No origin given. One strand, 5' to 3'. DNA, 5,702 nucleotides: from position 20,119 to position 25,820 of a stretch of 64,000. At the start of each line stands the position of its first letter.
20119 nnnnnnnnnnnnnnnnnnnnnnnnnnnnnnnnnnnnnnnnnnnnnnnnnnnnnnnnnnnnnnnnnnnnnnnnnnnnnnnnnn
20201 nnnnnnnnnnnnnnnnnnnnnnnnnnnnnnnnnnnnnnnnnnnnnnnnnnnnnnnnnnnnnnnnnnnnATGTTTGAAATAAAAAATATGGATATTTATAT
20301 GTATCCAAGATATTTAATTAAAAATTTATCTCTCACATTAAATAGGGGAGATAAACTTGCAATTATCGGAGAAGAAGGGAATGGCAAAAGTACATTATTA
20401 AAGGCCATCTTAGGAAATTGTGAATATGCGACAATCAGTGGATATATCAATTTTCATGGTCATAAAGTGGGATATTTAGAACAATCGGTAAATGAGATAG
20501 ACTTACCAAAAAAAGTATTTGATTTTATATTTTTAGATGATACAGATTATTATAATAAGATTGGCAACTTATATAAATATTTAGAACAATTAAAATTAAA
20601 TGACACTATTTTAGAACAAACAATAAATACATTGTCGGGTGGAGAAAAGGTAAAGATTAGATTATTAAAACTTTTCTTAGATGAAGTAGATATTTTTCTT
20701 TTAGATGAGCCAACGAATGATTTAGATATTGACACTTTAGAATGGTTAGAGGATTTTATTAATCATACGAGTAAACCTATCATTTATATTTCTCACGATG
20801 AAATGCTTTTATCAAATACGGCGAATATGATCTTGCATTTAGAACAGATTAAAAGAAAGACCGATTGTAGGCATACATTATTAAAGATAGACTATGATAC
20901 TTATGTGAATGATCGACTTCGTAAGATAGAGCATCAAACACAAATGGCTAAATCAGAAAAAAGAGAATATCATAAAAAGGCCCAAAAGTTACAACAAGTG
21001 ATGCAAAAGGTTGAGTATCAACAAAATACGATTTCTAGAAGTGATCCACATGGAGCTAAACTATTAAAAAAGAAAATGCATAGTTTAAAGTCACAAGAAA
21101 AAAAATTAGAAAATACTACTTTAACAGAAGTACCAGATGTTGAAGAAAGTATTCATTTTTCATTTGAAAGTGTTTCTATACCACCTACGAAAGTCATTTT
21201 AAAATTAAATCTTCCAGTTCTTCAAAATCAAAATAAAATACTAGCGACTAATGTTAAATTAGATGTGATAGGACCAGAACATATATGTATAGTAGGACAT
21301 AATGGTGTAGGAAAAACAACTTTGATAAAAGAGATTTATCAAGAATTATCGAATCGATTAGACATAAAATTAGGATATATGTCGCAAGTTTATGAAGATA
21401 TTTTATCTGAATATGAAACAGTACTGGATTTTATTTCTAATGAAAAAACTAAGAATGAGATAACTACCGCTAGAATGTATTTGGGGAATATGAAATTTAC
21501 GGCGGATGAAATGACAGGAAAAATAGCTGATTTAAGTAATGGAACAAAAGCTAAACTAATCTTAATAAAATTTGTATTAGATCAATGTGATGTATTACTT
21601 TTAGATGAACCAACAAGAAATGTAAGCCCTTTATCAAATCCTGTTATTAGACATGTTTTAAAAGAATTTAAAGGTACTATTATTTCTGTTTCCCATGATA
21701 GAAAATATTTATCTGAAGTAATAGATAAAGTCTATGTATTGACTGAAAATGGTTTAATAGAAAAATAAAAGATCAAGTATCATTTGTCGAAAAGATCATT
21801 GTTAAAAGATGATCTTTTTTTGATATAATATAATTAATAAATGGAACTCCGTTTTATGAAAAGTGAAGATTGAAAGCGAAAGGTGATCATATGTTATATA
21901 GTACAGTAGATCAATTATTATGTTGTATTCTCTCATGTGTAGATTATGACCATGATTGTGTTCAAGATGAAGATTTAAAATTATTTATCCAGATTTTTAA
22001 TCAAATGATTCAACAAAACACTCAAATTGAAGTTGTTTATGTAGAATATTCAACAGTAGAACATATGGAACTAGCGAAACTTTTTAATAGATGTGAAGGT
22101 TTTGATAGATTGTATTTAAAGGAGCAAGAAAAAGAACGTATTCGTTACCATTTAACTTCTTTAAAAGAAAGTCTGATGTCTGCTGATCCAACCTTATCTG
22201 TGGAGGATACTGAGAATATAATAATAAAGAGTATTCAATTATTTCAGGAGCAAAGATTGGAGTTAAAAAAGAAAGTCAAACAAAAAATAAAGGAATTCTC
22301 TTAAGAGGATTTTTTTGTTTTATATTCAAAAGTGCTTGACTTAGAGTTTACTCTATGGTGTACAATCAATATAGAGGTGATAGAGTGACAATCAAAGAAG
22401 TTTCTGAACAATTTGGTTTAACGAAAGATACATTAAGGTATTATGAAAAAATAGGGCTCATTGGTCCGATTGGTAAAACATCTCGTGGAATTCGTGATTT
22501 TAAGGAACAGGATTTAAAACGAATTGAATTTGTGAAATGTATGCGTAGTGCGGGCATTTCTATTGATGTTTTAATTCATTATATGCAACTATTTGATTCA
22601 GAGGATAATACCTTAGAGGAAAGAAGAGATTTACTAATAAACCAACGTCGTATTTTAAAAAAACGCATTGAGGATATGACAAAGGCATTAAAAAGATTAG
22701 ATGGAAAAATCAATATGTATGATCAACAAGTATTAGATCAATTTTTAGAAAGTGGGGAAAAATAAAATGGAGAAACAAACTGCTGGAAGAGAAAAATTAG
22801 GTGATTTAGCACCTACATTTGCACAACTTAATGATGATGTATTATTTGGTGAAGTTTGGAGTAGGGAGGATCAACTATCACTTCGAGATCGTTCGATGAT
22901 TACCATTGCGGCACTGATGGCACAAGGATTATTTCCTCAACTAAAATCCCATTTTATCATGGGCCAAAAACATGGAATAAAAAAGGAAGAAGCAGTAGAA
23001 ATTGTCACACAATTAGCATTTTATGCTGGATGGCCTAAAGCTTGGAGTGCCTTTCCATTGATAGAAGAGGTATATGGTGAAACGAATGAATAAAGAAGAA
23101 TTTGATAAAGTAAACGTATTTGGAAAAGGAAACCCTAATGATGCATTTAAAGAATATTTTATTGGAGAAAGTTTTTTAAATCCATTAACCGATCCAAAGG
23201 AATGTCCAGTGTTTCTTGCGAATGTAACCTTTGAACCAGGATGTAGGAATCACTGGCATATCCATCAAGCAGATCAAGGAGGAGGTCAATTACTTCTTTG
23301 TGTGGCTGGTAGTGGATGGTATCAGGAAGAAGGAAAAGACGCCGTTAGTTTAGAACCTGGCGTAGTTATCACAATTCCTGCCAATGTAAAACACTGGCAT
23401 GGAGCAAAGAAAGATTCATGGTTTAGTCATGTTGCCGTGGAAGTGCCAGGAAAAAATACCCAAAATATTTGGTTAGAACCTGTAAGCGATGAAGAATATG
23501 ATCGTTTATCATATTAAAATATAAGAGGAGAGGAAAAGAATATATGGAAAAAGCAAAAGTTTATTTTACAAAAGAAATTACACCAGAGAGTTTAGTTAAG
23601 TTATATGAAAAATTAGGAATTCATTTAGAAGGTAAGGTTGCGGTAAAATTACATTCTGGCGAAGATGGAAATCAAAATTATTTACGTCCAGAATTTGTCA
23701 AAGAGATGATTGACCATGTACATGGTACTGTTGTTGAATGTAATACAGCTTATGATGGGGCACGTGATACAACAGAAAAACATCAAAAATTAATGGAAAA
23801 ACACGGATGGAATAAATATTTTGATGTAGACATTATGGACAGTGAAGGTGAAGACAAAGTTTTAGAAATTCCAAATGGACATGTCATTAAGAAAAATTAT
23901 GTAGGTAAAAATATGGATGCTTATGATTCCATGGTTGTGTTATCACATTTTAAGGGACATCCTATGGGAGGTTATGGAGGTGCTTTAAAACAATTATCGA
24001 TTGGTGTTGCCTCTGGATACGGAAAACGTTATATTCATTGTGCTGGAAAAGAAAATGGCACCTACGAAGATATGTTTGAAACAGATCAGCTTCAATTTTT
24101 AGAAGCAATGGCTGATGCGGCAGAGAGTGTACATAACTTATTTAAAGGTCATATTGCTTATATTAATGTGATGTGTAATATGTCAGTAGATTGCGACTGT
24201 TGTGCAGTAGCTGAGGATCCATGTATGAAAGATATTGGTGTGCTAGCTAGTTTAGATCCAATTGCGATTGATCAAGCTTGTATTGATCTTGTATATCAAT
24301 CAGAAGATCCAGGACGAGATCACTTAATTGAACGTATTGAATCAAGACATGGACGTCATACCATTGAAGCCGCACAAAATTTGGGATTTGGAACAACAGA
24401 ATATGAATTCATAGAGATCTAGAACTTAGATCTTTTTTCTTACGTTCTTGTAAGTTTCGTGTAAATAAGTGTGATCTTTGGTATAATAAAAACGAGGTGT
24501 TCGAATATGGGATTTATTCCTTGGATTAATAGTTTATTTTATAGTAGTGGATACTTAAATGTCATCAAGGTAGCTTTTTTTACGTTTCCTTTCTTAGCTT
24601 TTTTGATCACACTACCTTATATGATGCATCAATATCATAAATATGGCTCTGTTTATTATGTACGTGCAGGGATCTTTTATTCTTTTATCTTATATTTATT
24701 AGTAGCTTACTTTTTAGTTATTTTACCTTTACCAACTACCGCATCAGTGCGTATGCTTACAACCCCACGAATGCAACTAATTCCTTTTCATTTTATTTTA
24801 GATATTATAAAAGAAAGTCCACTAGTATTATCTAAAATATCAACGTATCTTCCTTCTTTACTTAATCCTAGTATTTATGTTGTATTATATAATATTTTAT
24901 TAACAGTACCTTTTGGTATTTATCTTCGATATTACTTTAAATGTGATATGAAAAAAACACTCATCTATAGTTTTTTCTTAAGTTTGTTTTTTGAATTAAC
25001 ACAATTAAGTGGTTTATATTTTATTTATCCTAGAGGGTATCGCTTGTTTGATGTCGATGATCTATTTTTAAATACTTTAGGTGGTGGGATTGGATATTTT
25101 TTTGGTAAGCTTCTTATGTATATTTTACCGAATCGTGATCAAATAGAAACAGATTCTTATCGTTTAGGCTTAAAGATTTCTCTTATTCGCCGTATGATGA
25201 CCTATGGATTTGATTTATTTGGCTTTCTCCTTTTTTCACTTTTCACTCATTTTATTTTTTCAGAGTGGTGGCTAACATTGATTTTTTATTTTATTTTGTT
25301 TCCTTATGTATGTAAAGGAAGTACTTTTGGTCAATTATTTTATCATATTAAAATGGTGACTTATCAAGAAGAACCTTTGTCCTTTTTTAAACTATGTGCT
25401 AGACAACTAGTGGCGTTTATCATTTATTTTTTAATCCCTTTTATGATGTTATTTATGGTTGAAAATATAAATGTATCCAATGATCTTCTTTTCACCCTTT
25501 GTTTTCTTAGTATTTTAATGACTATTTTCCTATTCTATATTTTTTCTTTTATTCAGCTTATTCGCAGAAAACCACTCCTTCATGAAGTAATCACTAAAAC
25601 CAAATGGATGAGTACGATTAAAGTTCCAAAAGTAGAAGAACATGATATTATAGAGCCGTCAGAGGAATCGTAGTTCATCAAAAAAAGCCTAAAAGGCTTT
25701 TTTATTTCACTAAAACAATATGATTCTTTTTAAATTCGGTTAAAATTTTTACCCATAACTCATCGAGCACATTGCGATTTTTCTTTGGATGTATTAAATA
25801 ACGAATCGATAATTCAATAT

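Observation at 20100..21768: ARE-like ABC-F ATPase preceded by a 7-codon leader peptide (MRILSYK), immediately downstream of a tRNA gene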

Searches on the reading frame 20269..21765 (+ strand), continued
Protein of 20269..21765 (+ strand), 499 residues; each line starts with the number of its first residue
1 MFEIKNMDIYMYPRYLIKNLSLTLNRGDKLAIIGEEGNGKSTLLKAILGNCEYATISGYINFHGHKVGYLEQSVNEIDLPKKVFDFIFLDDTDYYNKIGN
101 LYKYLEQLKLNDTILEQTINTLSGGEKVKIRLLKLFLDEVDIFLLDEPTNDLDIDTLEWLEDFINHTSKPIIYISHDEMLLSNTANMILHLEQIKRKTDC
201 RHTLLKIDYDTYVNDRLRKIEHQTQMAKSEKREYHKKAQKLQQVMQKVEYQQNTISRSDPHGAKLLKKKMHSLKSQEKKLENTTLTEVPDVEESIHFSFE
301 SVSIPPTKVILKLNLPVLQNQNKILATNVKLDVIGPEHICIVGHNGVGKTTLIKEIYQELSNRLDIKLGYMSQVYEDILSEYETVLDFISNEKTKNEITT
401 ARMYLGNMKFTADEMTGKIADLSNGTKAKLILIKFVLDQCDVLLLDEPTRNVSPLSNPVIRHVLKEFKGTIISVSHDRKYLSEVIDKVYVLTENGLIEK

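Call 63: fold_search(model_id=the predicted structure, library=pdb)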
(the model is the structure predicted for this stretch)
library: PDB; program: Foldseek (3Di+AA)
matches with E <= 10: 1430; with E <= 0.001: 1223
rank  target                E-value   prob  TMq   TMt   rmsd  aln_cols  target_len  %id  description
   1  7p7q_0                7.2e-38  1.00  0.69  0.65   7.5       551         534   23  E. faecalis 70S ribosome bound by PoxtA-EQ2, high-resolution combined volume (released 2022-02-23)
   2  8buu_9                2.4e-37  1.00  0.68  0.60   7.1       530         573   25  ARE-ABCF VmlR2 bound to a 70S ribosome (released 2023-04-05)
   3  7p48_6                1.3e-32  1.00  0.69  0.68   5.6       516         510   25  Staphylococcus aureus ribosome in complex with Sal(B) (released 2022-02-02)
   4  9nlh_H                3.6e-32  1.00  0.66  0.63   8.1       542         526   25  E.coli Initiation complex with YheS-EQ2 (released 2025-04-02)
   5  9nlj_U                4.3e-32  1.00  0.63  0.59   9.4       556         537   20  E.coli Initiation complex with Uup-EQ2 (released 2025-04-02)
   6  4fin_B                4.5e-32  1.00  0.39  0.37  29.8       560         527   21  Crystal Structure of EttA (formerly YjjK) - an E. coli ABC-type ATPase (released 2013-07-03)
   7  7nhn_0                5.1e-32  1.00  0.62  0.67   7.1       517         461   23  VgaL, an antibiotic resistance ABCF, in complex with 70S ribosome from Listeria monocytogenes (released 2021-05-05)
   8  7nhl_0                1.0e-31  1.00  0.63  0.67   7.4       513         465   23  VgaA-LC, an antibiotic resistance ABCF, in complex with 70S ribosome from Staphylococcus aureus (released 2021-05-05)
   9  9njf_Y                1.4e-31  1.00  0.69  0.65   7.0       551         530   21  E. coli pre-elongation complex without an A-site tRNA with EQ2-YbiT in Non-hydrolytic 1/PtIM(a) conformation (released 2025-04-02)
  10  9nl5_E                2.4e-31  1.00  0.67  0.62   7.5       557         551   21  E. coli pre-elongation complex without an A-site tRNA with EQ2-EttA in Hydrolytic 1 conformation (released 2025-04-02)
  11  5zxd_A                3.2e-31  1.00  0.71  0.76   7.6       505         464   23  Crystal structure of ATP-bound human ABCF1 (released 2018-07-25)
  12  9nlb_E                1.2e-30  1.00  0.66  0.61   7.2       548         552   21  E. coli initiation complex with EQ2-EttA in Hydrolytic 2 conformation (released 2025-04-02)
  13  4fin_A                1.5e-30  1.00  0.39  0.36  29.6       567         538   21  Crystal Structure of EttA (formerly YjjK) - an E. coli ABC-type ATPase (released 2013-07-03)
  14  6ha8_V                8.2e-30  1.00  0.64  0.59   8.1       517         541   24  Cryo-EM structure of the ABCF protein VmlR bound to the Bacillus subtilis ribosome (released 2018-08-29)
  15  7msm_x                1.1e-29  1.00  0.64  0.59   8.5       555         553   20  Mtb 70SIC in complex with MtbEttA at Trans_R0 state (released 2022-02-02)
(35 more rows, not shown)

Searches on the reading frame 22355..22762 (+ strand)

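Call 16: search_protein_families(library=pfam, proteins=[window:22355-22762:+], max_evalue=0.001)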
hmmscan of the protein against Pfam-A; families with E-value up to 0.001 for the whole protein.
window:22355-22762:+ (136 aa): 3 families
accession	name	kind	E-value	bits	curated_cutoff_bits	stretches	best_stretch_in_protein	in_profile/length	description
PF13411.12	MerR_1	-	8.3e-18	64.7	21.6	1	12-78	2-67/69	MerR HTH family regulatory protein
PF00376.29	MerR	-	1.6e-14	53.9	28.2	1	12-49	1-38/38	MerR family regulatory protein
PF09278.17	MerR-DNA-bind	-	6.6e-07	30.3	25.4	1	54-116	1-63/65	MerR, DNA binding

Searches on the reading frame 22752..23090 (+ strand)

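Call 16: search_protein_families(library=pfam, proteins=[window:22752-23090:+], max_evalue=0.001)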
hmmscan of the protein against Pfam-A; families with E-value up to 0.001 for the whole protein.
window:22752-23090:+ (113 aa): 1 family
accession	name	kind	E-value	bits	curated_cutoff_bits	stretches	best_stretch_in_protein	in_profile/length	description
PF02627.25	CMD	-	2.1e-17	63.3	23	1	21-106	1-84/84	Carboxymuconolactone decarboxylase family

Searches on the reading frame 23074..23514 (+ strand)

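Call 16: search_protein_families(library=pfam, proteins=[window:23074-23514:+], max_evalue=0.001)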
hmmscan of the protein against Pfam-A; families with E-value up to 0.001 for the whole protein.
window:23074-23514:+ (147 aa): 2 families
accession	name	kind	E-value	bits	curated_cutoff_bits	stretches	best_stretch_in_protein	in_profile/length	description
PF07883.17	Cupin_2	-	8.5e-07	29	27.2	1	51-114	3-61/70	Cupin domain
PF00190.28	Cupin_1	-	0.00072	19.6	22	0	36-133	21-124/151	Cupin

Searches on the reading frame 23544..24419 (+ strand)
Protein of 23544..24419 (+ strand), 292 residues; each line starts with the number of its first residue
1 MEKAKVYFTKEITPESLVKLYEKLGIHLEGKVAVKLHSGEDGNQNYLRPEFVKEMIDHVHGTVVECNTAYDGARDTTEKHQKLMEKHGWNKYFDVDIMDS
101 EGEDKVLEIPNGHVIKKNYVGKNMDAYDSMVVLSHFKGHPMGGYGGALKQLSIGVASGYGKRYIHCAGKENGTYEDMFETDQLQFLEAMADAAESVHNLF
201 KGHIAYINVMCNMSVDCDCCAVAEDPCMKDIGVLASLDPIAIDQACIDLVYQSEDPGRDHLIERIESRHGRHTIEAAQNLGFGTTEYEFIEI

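Call 16: search_protein_families(library=pfam, proteins=[window:23544-24419:+], max_evalue=0.001)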
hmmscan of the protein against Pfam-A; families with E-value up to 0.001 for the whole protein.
window:23544-24419:+ (292 aa): 1 family
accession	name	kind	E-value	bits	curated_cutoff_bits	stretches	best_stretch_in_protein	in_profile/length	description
PF04015.17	DUF362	-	2.6e-49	168.5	24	1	32-248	1-200/200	Domain of unknown function (DUF362)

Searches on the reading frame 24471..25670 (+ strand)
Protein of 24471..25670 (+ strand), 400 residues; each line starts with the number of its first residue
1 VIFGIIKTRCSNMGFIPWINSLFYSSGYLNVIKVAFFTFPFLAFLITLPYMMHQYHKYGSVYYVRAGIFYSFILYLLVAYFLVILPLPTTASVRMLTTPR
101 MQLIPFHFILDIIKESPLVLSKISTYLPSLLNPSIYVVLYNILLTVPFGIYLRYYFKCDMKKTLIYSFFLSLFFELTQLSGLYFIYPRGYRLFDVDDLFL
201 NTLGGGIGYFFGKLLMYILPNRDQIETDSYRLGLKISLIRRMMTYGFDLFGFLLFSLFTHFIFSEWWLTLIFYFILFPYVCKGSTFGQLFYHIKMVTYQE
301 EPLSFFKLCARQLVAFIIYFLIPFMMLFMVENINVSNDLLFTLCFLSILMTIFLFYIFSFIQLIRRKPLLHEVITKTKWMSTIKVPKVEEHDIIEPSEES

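Call 16: search_protein_families(library=pfam, proteins=[window:24471-25670:+], max_evalue=0.001)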
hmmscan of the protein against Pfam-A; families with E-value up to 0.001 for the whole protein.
window:24471-25670:+ (400 aa): 1 family
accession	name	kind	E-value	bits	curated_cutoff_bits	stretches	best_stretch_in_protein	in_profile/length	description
PF04892.17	VanZ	-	1.8e-24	87.2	30.1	1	72-214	1-124/126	VanZ like family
